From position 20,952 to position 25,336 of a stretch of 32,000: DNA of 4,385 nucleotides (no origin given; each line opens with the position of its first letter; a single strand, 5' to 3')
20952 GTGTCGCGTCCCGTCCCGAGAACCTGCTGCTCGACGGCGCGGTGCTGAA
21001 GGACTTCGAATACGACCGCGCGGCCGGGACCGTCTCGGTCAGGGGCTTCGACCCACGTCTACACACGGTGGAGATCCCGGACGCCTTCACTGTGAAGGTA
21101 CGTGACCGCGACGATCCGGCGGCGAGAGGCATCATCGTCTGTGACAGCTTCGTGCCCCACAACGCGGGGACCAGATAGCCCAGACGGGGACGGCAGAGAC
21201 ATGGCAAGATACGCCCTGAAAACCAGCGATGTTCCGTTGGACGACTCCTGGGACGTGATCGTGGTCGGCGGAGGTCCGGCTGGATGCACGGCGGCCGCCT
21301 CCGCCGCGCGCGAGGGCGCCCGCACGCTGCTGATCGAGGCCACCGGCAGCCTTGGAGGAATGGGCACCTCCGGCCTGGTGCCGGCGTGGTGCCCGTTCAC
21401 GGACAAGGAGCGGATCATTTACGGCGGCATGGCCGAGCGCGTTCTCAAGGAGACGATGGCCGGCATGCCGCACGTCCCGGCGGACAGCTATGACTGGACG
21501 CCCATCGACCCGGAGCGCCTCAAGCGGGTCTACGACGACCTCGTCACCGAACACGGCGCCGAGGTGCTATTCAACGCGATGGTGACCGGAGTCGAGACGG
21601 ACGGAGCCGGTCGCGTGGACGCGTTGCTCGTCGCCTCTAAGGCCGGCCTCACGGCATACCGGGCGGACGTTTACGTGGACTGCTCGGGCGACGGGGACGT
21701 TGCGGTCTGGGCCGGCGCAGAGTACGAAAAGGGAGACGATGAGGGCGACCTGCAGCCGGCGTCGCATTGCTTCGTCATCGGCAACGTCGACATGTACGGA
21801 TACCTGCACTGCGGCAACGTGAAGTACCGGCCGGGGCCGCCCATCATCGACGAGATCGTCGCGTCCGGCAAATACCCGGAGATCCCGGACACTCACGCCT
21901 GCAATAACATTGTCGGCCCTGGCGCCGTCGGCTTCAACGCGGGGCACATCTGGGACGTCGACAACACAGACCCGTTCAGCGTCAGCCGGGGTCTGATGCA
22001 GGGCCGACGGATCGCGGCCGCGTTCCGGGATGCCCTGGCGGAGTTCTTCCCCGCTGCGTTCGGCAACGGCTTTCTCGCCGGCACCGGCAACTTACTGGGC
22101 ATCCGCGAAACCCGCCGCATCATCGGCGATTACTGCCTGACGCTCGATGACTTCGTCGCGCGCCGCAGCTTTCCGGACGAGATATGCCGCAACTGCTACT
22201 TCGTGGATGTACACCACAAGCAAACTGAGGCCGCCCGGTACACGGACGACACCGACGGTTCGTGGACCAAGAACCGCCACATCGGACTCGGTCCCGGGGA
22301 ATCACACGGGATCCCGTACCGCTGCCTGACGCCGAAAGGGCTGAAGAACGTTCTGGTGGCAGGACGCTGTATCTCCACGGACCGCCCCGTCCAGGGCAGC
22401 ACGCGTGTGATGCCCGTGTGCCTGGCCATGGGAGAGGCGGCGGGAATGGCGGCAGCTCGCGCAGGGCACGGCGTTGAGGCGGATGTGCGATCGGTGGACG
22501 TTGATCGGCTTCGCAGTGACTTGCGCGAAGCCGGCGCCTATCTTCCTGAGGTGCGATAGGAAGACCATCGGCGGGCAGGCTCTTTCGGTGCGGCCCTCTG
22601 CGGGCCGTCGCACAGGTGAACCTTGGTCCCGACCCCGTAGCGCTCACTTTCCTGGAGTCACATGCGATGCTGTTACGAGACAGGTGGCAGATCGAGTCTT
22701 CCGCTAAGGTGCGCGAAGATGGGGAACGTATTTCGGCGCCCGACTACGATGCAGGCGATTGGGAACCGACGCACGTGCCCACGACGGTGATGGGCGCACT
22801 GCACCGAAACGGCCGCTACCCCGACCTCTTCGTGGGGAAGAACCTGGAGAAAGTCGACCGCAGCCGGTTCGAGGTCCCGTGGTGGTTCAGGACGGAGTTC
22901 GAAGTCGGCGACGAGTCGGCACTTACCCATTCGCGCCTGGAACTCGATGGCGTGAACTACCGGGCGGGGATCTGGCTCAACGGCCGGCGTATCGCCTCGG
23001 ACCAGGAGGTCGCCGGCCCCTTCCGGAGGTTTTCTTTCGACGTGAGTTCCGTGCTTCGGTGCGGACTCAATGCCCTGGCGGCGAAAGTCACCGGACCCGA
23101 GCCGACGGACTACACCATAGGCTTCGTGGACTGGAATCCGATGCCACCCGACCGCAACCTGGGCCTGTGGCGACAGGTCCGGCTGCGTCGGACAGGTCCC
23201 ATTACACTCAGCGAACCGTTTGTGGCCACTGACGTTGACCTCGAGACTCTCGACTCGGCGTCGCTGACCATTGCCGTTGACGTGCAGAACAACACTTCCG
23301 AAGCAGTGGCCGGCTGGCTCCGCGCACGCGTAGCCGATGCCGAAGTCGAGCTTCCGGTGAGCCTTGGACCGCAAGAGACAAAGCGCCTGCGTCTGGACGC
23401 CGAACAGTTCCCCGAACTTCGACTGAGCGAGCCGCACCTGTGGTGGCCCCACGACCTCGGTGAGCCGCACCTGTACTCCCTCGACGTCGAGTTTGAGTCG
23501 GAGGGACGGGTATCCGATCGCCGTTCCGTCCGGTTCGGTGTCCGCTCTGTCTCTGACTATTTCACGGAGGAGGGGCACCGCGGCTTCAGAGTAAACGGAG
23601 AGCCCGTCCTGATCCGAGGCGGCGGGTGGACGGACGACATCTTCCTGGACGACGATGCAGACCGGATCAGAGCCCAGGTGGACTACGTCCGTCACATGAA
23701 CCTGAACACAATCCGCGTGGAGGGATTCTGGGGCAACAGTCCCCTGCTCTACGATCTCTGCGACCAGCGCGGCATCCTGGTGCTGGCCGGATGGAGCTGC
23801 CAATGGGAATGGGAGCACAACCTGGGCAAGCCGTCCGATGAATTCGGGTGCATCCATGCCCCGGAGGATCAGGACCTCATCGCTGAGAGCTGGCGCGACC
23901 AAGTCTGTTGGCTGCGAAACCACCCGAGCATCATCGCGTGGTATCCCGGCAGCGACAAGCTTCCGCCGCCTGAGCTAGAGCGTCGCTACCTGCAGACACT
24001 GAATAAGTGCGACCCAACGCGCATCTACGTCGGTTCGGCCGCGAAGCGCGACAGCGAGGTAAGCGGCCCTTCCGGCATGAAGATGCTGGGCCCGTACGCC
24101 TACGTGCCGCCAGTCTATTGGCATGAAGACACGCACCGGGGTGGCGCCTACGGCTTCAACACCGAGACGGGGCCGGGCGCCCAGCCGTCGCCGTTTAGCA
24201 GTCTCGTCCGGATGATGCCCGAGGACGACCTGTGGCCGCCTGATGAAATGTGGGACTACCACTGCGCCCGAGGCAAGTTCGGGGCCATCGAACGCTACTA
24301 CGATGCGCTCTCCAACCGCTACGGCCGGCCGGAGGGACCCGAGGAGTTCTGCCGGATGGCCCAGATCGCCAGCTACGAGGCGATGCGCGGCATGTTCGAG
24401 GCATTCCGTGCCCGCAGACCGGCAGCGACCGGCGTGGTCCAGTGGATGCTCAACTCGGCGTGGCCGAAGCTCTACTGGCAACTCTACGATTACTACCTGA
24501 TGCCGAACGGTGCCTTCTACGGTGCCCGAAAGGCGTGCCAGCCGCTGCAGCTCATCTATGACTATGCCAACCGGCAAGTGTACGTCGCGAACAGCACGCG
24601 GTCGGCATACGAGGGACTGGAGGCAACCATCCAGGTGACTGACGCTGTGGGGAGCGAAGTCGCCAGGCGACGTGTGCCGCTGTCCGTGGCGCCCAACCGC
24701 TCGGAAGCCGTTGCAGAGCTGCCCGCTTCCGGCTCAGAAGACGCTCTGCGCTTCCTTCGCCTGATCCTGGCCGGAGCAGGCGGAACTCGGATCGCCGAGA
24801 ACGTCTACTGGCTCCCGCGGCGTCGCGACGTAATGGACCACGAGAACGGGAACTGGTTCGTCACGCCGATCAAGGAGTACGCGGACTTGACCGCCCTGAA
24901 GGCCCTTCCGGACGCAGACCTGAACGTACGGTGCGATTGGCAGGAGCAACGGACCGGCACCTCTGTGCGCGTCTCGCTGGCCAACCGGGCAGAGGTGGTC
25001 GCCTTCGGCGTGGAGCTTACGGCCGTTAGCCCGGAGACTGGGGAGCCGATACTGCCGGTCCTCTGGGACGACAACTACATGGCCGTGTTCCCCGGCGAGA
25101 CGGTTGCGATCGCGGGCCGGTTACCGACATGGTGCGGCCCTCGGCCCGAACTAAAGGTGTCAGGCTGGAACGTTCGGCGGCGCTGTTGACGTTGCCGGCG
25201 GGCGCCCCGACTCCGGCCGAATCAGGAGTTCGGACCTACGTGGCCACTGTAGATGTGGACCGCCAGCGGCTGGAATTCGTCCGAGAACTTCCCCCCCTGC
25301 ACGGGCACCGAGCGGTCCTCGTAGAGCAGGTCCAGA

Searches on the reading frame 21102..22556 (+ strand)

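Call 70: search_protein_families(library=pfam, proteins=[window:21102-22556:+], max_evalue=0.00001)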
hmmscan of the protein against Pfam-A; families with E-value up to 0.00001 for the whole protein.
window:21102-22556:+ (485 aa): 6 families
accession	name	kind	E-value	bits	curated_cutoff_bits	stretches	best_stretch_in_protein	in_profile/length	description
PF12831.13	FAD_oxidored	-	2e-103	347.3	27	1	51-474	1-416/416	FAD dependent oxidoreductase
PF01266.30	DAO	-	2.7e-08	34.2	27.9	0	51-91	1-40/353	FAD dependent oxidoreductase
PF07992.20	Pyr_redox_2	-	3.5e-08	33.6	26.1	1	51-83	2-34/291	Pyridine nucleotide-disulphide oxidoreductase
PF13450.12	NAD_binding_8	-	1.3e-07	32.2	21.9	1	54-91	1-38/68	NAD(P)-binding Rossmann-like domain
PF01134.28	GIDA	-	5.3e-07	29.5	22.1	1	51-87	1-38/391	Glucose inhibited division protein A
PF00890.30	FAD_binding_2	-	1.8e-06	27.9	20.4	1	51-86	1-36/414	FAD binding domain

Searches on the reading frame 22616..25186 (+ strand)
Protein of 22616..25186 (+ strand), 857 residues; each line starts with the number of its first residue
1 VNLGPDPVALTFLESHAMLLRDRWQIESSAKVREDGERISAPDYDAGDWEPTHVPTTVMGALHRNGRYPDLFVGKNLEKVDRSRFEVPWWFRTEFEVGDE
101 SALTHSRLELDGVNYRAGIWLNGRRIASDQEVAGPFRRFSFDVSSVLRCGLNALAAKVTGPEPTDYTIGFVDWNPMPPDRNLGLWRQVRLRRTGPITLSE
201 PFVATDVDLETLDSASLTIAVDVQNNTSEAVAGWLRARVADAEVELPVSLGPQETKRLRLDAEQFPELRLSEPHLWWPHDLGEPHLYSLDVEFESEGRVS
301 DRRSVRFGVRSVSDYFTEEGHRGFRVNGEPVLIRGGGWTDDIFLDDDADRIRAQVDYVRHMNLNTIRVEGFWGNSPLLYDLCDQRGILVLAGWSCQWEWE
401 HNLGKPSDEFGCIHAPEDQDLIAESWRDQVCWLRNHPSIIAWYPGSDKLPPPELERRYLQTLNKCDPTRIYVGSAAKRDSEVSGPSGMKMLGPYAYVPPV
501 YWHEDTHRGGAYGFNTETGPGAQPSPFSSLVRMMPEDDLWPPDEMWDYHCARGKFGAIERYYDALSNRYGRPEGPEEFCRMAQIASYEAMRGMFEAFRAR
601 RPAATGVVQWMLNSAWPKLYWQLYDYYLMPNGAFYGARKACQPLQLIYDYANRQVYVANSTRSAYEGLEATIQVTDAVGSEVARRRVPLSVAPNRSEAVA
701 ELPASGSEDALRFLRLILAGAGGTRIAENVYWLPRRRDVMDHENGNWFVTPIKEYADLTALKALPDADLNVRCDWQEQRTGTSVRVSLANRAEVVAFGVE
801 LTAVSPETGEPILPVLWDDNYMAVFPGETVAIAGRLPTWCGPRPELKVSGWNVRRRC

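Call 70: search_protein_families(library=pfam, proteins=[window:22616-25186:+], max_evalue=0.00001)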
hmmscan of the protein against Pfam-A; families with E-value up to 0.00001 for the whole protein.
window:22616-25186:+ (857 aa): 6 families
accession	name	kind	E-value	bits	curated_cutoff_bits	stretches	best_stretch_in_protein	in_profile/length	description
PF18368.7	Ig_GlcNase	-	1.6e-26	92.9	26.3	1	747-853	1-105/105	Exo-beta-D-glucosaminidase Ig-fold domain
PF22666.2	Glyco_hydro_2_N2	-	1.5e-19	71.1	27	1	40-158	10-117/167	Glycosyl hydrolase 2 galactose-binding domain-like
PF00703.27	Glyco_hydro_2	-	5.8e-14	53.2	23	1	199-310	4-109/109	Glycosyl hydrolases family 2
PF17786.7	Mannosidase_ig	-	2.9e-07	31.3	23.4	1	654-733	4-86/91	Mannosidase Ig/CBM-like domain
PF02836.23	Glyco_hydro_2_C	-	3.2e-07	30.2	21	1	325-470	9-157/302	Glycosyl hydrolases family 2, TIM barrel domain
PF02837.24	Glyco_hydro_2_N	-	9.6e-06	26.1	28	0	84-159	62-134/169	Glycosyl hydrolases family 2, sugar binding domain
